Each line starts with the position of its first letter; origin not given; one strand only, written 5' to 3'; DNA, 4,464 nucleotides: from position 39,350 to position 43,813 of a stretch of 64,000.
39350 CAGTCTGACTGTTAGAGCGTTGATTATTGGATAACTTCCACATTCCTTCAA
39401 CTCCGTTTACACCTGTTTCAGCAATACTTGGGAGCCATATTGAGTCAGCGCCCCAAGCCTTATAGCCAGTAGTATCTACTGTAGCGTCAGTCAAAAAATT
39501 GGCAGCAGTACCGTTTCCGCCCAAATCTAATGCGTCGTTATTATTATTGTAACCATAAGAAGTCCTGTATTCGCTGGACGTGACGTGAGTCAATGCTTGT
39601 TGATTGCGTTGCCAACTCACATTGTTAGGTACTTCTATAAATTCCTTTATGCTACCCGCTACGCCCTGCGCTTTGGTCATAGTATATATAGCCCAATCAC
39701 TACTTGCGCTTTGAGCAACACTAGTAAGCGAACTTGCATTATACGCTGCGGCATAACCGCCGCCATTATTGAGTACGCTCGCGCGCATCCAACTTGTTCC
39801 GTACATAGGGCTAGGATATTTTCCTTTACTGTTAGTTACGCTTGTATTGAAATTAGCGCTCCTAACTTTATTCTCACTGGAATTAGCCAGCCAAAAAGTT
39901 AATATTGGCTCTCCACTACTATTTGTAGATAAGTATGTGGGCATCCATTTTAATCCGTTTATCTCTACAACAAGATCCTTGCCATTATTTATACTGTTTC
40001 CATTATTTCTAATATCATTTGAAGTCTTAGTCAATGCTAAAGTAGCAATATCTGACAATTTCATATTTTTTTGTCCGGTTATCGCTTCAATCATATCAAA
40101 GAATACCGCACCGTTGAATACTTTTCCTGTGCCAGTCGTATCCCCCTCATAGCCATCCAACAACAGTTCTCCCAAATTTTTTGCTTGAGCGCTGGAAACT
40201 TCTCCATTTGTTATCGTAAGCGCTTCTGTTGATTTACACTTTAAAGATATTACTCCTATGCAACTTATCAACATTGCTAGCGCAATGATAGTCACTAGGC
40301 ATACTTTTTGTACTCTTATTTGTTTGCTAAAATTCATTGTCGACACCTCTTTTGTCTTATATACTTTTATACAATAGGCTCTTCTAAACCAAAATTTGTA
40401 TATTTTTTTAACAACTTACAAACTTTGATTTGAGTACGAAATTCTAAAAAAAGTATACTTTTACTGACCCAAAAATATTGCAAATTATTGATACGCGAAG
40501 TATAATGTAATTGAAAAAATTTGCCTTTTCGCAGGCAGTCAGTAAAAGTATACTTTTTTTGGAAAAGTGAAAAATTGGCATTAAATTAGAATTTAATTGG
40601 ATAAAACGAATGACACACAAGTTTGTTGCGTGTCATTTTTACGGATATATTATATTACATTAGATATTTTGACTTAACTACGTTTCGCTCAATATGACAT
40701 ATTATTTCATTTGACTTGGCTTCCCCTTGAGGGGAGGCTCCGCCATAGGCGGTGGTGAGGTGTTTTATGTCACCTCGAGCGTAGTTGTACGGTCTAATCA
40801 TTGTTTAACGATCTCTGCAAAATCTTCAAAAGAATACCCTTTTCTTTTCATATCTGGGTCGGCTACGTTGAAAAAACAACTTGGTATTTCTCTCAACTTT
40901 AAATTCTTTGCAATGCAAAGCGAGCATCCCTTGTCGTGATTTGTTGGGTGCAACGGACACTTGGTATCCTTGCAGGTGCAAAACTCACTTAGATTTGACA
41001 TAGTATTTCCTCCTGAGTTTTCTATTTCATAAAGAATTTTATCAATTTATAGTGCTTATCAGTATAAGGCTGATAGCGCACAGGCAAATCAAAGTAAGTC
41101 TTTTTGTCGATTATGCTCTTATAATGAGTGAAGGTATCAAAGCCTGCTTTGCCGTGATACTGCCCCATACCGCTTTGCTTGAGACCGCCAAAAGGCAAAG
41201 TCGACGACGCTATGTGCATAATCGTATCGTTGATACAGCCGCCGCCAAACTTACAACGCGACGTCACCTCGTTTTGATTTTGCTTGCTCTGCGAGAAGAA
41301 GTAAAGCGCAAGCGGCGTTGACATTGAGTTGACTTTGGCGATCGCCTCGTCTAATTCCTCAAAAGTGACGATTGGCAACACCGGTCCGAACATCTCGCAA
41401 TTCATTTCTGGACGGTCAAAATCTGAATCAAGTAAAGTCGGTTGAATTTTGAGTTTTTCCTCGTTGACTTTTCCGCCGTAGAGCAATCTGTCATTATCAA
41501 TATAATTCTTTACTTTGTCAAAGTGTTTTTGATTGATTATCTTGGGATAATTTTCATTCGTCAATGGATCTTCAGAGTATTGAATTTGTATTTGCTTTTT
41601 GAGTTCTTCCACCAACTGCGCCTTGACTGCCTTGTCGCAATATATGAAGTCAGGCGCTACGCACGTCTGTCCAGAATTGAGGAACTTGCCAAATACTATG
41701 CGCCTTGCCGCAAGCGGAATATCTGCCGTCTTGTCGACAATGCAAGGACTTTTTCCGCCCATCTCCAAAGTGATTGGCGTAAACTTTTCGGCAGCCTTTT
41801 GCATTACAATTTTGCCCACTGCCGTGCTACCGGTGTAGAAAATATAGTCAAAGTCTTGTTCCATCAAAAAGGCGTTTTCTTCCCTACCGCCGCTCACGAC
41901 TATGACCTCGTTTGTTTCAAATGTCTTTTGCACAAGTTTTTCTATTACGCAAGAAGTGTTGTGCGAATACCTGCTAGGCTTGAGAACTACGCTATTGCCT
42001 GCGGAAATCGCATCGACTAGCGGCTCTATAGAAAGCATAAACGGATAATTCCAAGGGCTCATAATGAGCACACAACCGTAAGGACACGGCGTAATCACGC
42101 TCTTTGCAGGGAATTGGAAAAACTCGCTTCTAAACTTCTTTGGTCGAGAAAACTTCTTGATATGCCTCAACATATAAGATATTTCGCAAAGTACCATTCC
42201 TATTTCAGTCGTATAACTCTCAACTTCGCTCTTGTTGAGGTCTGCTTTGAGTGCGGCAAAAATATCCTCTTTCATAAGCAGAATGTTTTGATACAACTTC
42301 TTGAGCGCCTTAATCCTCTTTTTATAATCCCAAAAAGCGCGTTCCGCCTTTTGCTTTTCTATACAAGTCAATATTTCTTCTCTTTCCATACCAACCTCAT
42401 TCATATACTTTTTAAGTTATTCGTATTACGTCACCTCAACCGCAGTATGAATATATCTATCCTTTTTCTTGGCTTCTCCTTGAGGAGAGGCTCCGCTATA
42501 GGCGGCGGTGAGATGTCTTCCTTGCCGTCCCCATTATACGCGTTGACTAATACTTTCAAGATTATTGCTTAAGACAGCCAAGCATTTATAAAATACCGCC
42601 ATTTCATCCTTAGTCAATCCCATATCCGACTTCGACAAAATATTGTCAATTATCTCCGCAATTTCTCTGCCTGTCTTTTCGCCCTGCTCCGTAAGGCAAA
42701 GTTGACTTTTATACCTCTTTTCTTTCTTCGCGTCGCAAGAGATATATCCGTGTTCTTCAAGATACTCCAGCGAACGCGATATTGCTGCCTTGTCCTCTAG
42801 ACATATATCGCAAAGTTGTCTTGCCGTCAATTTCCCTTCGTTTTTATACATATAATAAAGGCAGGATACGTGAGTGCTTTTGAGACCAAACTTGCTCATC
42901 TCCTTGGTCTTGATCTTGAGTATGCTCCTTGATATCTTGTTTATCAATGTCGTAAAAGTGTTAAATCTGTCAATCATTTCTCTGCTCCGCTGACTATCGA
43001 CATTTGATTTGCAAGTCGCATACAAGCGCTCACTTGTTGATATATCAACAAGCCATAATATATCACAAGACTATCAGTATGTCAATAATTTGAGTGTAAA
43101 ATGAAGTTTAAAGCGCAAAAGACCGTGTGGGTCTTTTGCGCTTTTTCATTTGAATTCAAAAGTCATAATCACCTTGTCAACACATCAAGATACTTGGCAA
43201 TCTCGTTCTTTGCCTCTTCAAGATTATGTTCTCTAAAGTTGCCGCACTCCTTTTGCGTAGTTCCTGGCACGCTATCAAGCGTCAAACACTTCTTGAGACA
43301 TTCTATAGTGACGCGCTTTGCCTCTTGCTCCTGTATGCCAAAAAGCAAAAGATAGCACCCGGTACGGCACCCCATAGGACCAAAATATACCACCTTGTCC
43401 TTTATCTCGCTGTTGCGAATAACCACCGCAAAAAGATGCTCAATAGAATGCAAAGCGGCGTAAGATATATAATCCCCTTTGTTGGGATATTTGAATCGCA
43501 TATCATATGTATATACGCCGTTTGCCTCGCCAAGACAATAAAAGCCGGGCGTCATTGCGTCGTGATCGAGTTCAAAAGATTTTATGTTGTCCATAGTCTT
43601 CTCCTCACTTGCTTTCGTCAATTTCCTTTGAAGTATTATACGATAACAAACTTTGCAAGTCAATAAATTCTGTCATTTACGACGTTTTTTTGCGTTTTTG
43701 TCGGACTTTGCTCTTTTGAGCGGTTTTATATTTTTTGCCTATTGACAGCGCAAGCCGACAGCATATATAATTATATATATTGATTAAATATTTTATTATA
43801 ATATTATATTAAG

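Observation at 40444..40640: Near-consensus promoter bracketed by 25-bp inverted repeats and followed by a terminator: orphan sRNA, looping operator pair or promoter-carrying MITE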

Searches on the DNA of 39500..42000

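Call 6: search_rna_families(source=window, start=39500, end=42000, threshold=evalue, max_evalue=5)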
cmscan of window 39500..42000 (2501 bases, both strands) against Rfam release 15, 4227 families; matches with E-value up to 5: 4.
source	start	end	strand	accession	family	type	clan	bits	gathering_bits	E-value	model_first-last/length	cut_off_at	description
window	40434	40570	+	RF03826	MIR825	Gene; miRNA;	-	22.7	160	0.5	1-146/146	no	MIR825 microRNA precursor family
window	40386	40433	-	RF01912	mir-2807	Gene; miRNA;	-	21.6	54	4.8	1-84/84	no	mir-2807 microRNA precursor family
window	40372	40444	-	RF00455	mir-15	Gene; miRNA;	CL00085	17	57.3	1.3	1-88/88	no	mir-15 microRNA precursor family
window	40438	40568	+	RF04170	MIR7723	Gene; miRNA;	-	16.5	200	4.8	1-235/235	no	MIR7723 microRNA precursor family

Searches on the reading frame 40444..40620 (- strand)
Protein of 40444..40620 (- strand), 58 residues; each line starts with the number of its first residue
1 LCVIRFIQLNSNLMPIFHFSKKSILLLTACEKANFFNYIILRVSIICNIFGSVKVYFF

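Call 9: search_protein_families(library=pfam, proteins=[window:40444-40620:-], max_evalue=0.01)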
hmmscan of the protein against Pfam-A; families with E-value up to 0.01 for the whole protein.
window:40444-40620:- (58 aa): 0 families

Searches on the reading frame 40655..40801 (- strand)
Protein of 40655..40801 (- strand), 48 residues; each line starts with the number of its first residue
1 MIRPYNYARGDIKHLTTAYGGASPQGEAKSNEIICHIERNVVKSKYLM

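Call 9: search_protein_families(library=pfam, proteins=[window:40655-40801:-], max_evalue=0.01)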
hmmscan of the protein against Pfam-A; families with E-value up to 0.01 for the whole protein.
window:40655-40801:- (48 aa): 0 families

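Call 30: find_encoding_contigs(protein=window:40655-40801:-, flank=1500, max_places=10)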
Protein window:40655-40801:- (48 aa): 1 contig read that carries it; 1 place shown.
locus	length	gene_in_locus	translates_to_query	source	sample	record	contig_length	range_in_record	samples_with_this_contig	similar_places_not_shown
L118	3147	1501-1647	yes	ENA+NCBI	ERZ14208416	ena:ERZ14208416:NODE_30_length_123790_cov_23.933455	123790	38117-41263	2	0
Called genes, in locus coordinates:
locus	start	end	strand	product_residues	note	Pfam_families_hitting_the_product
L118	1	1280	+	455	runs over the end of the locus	PF00171:Aldedh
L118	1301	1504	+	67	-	PF20095:DUF6485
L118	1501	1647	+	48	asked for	-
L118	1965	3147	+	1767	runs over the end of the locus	-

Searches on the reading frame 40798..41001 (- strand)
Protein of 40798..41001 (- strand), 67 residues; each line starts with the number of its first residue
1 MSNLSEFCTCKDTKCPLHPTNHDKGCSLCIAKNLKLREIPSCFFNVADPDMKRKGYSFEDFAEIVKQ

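Call 9: search_protein_families(library=pfam, proteins=[window:40798-41001:-], max_evalue=0.01)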
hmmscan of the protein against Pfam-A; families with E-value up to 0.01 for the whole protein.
window:40798-41001:- (67 aa): 1 family
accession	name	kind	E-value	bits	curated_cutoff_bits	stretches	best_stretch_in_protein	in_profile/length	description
PF20095.4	DUF6485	-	1.6e-29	102.7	24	1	3-66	2-66/70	Domain of unknown function (DUF6485)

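Call 10: find_encoding_contigs(protein=window:40798-41001:-, flank=4000, max_places=10)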
Protein window:40798-41001:- (67 aa): 6 contigs read that carry it; 4 places shown.
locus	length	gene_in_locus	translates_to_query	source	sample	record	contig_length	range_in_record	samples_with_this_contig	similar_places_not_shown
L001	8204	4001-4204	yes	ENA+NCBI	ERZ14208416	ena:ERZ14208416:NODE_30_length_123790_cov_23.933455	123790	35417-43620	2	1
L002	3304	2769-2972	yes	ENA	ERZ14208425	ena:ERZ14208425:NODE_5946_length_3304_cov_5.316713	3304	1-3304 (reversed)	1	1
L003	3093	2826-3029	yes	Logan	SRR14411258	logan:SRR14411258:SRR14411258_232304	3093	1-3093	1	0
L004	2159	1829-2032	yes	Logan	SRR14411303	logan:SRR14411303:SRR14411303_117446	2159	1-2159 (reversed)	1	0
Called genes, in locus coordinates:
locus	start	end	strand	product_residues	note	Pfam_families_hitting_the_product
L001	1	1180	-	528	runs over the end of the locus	PF07690:MFS_1, PF13347:MFS_2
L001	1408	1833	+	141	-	PF02664:LuxS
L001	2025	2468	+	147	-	PF01978:TrmB (faint), PF12802:MarR_2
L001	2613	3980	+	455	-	PF00171:Aldedh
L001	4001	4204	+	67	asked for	PF20095:DUF6485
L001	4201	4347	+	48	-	-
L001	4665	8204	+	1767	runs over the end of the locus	-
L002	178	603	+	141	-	PF02664:LuxS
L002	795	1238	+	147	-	PF01978:TrmB (faint), PF12802:MarR_2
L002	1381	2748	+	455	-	PF00171:Aldedh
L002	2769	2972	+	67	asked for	PF20095:DUF6485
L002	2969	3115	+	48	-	-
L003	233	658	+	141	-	PF02664:LuxS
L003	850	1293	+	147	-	PF01978:TrmB (faint), PF12802:MarR_2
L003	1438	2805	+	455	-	PF00171:Aldedh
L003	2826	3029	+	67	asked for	PF20095:DUF6485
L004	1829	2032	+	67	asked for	PF20095:DUF6485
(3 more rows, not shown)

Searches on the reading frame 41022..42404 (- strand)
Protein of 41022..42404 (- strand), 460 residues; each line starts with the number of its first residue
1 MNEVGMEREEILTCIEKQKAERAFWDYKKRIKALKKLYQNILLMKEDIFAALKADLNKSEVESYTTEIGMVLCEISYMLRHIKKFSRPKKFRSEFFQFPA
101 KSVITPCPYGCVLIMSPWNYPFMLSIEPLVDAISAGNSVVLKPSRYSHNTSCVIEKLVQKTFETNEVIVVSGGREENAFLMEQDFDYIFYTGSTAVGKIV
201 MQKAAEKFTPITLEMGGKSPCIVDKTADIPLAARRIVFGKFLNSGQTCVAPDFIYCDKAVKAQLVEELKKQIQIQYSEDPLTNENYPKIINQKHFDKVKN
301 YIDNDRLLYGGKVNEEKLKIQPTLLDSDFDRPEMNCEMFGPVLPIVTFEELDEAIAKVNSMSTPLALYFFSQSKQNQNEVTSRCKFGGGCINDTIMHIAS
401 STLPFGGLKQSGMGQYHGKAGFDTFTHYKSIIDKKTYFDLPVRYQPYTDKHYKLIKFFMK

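Call 9: search_protein_families(library=pfam, proteins=[window:41022-42404:-], max_evalue=0.01)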
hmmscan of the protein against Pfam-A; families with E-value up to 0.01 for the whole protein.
window:41022-42404:- (460 aa): 2 families
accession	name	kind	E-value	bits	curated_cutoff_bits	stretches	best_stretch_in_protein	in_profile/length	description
PF00171.27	Aldedh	-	1.7e-81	274.5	23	1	23-431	46-461/461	Aldehyde dehydrogenase family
PF05893.19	LuxC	-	4.4e-05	23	21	1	8-304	6-294/401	Acyl-CoA reductase (LuxC)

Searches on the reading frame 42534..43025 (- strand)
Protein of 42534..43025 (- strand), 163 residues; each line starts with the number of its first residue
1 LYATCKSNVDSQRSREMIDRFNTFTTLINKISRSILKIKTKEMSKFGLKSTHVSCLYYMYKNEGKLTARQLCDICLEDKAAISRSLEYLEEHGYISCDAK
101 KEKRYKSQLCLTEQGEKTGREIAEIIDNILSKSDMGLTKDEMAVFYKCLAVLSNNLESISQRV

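Call 9: search_protein_families(library=pfam, proteins=[window:42534-43025:-], max_evalue=0.01)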
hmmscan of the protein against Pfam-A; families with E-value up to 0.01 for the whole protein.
window:42534-43025:- (163 aa): 7 families
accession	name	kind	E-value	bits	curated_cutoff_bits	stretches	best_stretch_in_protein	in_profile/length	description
PF12802.13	MarR_2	-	3.8e-09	37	27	1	46-95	1-50/61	MarR family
PF01978.25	TrmB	-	5.3e-06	26.6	25.6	1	43-106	1-63/68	Sugar-specific transcriptional regulator TrmB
PF14277.12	DUF4364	-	2.4e-05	24.7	26.9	1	56-128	6-79/162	Domain of unknown function (DUF4364)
PF13601.12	HTH_34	-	4.9e-05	23.9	27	1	58-127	8-77/80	Winged helix DNA-binding domain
PF13463.12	HTH_27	-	0.00053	20.6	22.2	1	49-105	2-59/68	Winged helix DNA-binding domain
PF01638.23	HxlR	-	0.001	19.4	20.8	0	81-125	35-79/91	HxlR-like helix-turn-helix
PF01022.26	HTH_5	-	0.0042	17.4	22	0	63-96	13-46/47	Bacterial regulatory protein, arsR family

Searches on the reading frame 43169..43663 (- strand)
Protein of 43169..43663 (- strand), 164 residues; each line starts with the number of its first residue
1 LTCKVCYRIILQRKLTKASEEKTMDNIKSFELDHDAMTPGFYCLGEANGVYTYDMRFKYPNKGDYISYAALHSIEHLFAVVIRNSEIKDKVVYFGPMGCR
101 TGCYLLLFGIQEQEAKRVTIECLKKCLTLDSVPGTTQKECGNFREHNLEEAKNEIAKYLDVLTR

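Call 9: search_protein_families(library=pfam, proteins=[window:43169-43663:-], max_evalue=0.01)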
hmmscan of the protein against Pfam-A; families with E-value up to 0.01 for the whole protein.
window:43169-43663:- (164 aa): 1 family
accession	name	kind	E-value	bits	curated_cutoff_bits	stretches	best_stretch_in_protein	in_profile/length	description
PF02664.20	LuxS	-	5.9e-42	143.4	27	1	26-160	1-146/154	S-Ribosylhomocysteinase (LuxS)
